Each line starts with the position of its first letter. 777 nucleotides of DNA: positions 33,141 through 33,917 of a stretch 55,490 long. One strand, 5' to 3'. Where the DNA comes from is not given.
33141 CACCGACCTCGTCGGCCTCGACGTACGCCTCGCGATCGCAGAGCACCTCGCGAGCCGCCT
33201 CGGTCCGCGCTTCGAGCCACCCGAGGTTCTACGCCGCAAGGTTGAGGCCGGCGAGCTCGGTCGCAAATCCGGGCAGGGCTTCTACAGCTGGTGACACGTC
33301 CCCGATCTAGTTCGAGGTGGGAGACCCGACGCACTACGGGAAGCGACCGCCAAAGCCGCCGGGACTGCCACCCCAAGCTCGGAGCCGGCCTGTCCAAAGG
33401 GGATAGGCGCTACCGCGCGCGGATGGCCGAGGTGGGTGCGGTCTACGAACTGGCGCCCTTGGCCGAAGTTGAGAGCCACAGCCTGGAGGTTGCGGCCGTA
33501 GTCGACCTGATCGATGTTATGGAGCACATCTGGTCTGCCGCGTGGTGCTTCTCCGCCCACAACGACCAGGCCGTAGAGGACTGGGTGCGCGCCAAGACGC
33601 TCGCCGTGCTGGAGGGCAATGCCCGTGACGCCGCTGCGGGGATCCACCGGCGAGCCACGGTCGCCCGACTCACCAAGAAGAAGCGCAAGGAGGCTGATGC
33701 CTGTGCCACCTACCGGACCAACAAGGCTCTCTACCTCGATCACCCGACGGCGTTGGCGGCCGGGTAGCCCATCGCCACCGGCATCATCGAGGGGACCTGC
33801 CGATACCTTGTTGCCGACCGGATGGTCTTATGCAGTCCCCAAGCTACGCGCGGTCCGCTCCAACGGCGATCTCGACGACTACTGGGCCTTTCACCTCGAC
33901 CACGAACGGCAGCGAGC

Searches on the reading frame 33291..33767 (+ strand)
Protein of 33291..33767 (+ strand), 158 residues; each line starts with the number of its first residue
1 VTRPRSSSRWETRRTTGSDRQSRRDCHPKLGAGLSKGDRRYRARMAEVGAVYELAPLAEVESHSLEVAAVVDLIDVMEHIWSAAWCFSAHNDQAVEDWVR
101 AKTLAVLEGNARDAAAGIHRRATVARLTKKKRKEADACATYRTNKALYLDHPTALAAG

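Call 4: search_protein_families(library=pfam, proteins=[window:33291-33767:+])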
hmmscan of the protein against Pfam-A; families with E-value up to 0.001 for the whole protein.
window:33291-33767:+ (158 aa): 0 families

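Call 40: search_protein_families(library=ncbifam, proteins=[window:33291-33767:+], max_evalue=0.01)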
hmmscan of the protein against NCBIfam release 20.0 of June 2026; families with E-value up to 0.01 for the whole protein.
window:33291-33767:+ (158 aa): 1 family
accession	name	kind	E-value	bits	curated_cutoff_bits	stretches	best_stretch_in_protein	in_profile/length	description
NF033572.1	transpos_ISKra4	equivalog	8.5e-10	38.3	205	1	66-158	282-375/422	ISKra4 family transposase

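Call 73: search_protein_families(library=pfam, proteins=[window:33291-33767:+], max_evalue=0.1)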
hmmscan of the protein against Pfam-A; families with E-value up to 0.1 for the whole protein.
window:33291-33767:+ (158 aa): 0 families
